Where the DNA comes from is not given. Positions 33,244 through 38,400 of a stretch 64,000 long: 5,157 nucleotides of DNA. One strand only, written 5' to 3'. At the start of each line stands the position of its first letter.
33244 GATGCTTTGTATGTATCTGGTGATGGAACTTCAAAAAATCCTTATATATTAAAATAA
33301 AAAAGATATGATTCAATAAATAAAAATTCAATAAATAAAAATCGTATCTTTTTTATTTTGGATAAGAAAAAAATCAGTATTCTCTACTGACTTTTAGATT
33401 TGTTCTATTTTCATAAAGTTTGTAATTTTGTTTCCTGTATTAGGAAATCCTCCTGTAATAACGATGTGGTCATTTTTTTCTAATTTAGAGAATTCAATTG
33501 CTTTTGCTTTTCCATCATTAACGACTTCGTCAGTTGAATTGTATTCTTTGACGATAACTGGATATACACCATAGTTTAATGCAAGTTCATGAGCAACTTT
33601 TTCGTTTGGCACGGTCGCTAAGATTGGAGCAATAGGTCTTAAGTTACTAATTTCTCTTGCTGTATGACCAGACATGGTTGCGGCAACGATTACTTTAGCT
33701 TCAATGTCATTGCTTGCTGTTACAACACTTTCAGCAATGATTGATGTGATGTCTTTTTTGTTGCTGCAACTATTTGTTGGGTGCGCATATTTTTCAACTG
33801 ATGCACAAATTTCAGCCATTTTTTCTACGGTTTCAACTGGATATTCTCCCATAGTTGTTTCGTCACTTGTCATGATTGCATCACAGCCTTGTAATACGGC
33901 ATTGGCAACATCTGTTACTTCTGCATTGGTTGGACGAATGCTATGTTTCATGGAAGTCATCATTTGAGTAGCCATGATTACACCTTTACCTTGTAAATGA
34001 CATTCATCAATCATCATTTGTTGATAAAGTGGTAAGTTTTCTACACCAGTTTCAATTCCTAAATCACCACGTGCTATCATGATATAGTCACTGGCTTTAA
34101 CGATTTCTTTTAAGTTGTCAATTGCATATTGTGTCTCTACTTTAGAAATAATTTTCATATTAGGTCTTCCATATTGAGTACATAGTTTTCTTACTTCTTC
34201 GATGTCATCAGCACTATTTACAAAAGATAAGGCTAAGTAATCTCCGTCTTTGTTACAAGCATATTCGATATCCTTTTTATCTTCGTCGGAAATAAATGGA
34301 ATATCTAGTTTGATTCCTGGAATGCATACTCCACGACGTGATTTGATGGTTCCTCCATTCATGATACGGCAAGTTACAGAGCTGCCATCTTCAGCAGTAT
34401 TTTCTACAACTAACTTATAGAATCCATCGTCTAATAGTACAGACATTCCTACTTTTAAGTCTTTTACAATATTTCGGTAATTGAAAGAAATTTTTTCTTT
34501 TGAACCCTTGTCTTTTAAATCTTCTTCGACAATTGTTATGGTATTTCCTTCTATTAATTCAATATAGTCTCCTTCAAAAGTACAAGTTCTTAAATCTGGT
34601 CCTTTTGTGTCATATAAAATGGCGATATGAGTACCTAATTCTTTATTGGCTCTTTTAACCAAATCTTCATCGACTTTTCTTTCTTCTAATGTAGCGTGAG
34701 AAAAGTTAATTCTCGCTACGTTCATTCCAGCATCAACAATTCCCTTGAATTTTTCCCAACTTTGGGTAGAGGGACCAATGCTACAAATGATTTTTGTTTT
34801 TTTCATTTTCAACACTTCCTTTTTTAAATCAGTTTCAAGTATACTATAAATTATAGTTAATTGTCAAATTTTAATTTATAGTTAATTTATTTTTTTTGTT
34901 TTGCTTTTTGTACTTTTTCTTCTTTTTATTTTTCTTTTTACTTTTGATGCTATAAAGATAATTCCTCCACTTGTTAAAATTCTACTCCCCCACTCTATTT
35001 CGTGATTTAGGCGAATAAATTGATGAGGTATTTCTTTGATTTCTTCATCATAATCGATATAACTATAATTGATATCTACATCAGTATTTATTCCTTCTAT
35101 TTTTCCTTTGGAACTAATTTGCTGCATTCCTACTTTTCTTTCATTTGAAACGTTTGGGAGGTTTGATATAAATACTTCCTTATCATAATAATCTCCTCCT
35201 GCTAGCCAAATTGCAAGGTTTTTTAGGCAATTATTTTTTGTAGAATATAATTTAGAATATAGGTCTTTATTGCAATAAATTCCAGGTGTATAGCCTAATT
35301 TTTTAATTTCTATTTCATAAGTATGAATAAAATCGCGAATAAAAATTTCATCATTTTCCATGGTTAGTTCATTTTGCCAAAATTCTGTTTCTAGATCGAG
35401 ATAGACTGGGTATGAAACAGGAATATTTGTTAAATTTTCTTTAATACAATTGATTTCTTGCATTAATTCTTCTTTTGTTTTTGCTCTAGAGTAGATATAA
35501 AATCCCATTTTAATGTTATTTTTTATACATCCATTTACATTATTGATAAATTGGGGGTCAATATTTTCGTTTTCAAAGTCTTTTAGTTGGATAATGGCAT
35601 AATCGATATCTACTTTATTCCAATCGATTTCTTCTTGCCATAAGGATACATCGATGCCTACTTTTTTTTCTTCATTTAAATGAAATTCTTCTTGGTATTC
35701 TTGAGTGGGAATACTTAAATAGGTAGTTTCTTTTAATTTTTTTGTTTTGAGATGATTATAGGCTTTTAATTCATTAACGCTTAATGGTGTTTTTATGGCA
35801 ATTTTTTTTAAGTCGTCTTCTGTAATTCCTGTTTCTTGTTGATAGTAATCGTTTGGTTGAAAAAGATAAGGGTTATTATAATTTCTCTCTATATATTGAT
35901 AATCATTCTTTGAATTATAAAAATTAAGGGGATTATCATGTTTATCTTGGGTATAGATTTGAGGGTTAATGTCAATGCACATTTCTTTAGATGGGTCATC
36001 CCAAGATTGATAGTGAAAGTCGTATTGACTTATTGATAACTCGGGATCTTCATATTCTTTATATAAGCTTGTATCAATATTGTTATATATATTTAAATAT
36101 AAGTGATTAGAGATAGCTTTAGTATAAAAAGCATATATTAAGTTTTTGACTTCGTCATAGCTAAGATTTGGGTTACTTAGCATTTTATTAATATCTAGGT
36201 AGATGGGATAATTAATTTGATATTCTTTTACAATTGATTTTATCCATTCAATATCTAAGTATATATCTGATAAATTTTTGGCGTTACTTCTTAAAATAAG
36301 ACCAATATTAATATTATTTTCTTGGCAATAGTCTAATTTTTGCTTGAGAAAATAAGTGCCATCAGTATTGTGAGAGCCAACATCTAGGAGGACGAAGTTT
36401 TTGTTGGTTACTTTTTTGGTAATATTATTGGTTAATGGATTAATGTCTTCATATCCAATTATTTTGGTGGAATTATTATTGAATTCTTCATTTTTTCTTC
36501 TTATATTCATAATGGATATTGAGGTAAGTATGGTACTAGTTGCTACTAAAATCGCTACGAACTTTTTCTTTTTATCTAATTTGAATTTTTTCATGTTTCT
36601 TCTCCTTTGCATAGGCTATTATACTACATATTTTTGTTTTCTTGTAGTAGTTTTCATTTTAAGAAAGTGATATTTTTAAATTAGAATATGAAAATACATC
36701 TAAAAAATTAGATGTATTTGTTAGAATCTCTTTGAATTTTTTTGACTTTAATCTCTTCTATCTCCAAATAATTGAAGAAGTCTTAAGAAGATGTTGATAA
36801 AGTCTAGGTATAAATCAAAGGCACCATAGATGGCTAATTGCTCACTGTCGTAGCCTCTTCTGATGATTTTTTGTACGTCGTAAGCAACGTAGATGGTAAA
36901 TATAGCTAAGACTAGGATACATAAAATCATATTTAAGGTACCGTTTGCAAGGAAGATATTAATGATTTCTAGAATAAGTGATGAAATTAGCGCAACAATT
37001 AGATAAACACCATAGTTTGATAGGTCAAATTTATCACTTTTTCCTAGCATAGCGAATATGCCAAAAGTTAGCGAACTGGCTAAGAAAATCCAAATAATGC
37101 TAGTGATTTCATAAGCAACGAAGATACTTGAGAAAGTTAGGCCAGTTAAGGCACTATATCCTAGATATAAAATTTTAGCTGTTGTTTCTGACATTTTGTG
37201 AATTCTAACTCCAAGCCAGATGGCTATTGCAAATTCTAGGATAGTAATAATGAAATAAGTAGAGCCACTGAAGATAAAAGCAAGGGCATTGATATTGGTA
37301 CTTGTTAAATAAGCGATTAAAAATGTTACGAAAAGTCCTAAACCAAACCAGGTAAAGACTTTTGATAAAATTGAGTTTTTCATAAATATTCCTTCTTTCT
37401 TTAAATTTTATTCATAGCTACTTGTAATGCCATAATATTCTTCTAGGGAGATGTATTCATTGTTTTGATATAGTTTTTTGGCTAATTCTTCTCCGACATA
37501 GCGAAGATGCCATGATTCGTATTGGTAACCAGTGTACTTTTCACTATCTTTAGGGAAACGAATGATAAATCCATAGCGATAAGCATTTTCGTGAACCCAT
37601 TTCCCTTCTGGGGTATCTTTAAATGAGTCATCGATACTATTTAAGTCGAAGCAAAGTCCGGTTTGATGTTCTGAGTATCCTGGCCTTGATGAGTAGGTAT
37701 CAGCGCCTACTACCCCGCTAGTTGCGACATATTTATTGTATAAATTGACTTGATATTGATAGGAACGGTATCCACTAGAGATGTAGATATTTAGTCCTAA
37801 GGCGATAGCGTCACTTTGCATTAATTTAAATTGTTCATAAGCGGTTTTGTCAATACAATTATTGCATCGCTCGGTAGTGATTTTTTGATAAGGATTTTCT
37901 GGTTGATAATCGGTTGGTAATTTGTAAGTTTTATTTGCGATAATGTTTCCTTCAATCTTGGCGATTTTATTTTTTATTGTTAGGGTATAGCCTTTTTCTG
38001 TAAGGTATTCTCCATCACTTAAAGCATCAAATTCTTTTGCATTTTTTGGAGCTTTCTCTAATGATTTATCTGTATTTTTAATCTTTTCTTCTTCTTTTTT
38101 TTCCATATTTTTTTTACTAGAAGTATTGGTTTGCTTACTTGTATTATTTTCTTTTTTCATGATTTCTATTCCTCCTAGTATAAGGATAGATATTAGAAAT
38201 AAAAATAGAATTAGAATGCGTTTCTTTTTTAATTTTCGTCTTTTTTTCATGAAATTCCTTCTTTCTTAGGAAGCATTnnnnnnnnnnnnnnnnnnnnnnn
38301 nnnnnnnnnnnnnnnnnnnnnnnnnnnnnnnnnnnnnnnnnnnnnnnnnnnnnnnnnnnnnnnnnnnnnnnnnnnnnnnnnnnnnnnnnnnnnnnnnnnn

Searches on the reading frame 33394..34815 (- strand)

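Call 21: search_protein_families(library=pfam, proteins=[window:33394-34815:-], max_evalue=0.00001)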
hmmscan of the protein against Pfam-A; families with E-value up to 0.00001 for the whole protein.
window:33394-34815:- (473 aa): 2 families
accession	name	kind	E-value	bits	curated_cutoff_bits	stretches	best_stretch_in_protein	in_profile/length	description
PF00224.27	PK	-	1.1e-108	363.7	30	1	4-330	1-328/328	Pyruvate kinase, barrel domain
PF02887.21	PK_C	-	2.1e-28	99.1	28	1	360-470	3-113/114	Pyruvate kinase, alpha/beta domain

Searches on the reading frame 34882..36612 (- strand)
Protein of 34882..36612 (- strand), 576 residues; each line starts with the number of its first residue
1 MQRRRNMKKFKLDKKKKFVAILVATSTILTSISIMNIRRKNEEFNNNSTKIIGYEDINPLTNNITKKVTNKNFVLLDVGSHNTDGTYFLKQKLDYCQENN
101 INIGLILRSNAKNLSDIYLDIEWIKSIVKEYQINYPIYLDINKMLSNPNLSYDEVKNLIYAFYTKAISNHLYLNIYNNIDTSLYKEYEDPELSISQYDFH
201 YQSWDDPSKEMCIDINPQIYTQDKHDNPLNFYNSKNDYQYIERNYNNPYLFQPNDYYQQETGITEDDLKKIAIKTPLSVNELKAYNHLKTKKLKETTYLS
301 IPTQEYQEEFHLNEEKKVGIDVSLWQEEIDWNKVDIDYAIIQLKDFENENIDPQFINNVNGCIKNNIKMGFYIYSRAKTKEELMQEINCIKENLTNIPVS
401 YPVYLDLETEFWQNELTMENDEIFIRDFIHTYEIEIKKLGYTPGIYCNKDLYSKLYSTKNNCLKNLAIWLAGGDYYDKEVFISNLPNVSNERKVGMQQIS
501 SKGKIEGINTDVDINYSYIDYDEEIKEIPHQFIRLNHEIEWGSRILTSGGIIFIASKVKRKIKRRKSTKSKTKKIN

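Call 9: search_protein_families(library=pfam, proteins=[window:34882-36612:-], max_evalue=0.01)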
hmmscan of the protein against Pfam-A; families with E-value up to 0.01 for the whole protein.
window:34882-36612:- (576 aa): 1 family
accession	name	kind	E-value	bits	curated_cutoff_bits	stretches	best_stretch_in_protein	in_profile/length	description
PF01183.26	Glyco_hydro_25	-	3.7e-14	53.9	27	1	320-508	1-180/180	Glycosyl hydrolases family 25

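Call 10: search_protein_families(library=ncbifam, proteins=[window:34882-36612:-], max_evalue=0.01)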
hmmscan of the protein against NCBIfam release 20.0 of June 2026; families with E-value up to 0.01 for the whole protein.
window:34882-36612:- (576 aa): 0 families

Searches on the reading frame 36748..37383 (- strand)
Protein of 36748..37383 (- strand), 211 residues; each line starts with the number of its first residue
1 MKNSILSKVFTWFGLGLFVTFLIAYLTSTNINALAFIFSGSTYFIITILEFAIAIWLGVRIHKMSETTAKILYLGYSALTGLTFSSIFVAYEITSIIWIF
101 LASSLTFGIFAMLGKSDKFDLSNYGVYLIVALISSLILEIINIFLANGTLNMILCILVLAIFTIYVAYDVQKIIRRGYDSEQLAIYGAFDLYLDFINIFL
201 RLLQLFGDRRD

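Call 9: search_protein_families(library=pfam, proteins=[window:36748-37383:-], max_evalue=0.01)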
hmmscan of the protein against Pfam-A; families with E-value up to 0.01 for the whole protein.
window:36748-37383:- (211 aa): 1 family
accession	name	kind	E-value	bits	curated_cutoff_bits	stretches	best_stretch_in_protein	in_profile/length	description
PF01027.25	Bax1-I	-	2.8e-40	138.8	34.1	1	4-206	2-207/207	Inhibitor of apoptosis-promoting Bax1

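Call 10: search_protein_families(library=ncbifam, proteins=[window:36748-37383:-], max_evalue=0.01)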
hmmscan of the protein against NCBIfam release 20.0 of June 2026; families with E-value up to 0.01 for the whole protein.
window:36748-37383:- (211 aa): 1 family
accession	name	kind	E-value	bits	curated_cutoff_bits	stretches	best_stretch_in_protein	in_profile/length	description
NF045951.1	MAG0110_fam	subfamily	2.2e-18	66.4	98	1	2-207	11-236/237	MAG0110 family membrane protein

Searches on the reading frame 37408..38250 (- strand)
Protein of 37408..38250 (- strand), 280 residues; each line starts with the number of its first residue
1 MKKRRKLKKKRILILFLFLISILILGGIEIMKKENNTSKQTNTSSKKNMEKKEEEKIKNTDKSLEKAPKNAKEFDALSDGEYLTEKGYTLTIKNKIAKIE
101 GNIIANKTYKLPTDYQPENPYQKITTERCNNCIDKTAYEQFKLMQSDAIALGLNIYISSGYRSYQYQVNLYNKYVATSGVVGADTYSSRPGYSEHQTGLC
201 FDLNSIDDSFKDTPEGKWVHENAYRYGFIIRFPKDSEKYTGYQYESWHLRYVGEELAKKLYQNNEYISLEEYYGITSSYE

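Call 9: search_protein_families(library=pfam, proteins=[window:37408-38250:-], max_evalue=0.01)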
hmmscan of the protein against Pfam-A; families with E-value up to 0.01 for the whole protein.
window:37408-38250:- (280 aa): 1 family
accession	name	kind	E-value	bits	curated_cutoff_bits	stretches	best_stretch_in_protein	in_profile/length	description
PF02557.22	VanY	-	5.7e-39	133.4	25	1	133-253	4-131/132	D-alanyl-D-alanine carboxypeptidase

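Call 10: search_protein_families(library=ncbifam, proteins=[window:37408-38250:-], max_evalue=0.01)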
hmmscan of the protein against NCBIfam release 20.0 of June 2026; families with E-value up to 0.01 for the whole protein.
window:37408-38250:- (280 aa): 7 families
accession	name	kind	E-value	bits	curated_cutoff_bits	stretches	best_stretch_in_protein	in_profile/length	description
NF041194.1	LD_carboxy_LdcB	exception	1e-40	139.6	275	1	85-276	3-176/180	LD-carboxypeptidase LdcB/DacB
NF000472.1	vanY_AFMPt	exception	1.5e-28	99.8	425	1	132-273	97-229/283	VanY-A/VanY-F/VanY-M family D-Ala-D-Ala carboxypeptidase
NF000380.1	vanXY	equivalog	3.8e-25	88.5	250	1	106-273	6-176/179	D,D-carboxypeptidase/D,D-dipeptidase VanXY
NF000473.1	vanY_BG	exception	6.8e-22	78.1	400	1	9-273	15-271/274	VanY-B/VanY-G family D-Ala-D-Ala carboxypeptidase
NF000149.1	vanXY_G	exception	9.5e-17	61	500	1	143-278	55-195/254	D-Ala-D-Ala dipeptidase/D-Ala-D-Ala carboxypeptidase VanXY-G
NF042931.1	SAG1386_EF1546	equivalog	0.0032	17.6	80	1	12-92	34-114/158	SAG1386/EF1546 family surface-associated protein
TIGR02830.1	spore_III_AG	equivalog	0.0096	15.3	147.7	0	13-67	5-59/186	stage III sporulation protein AG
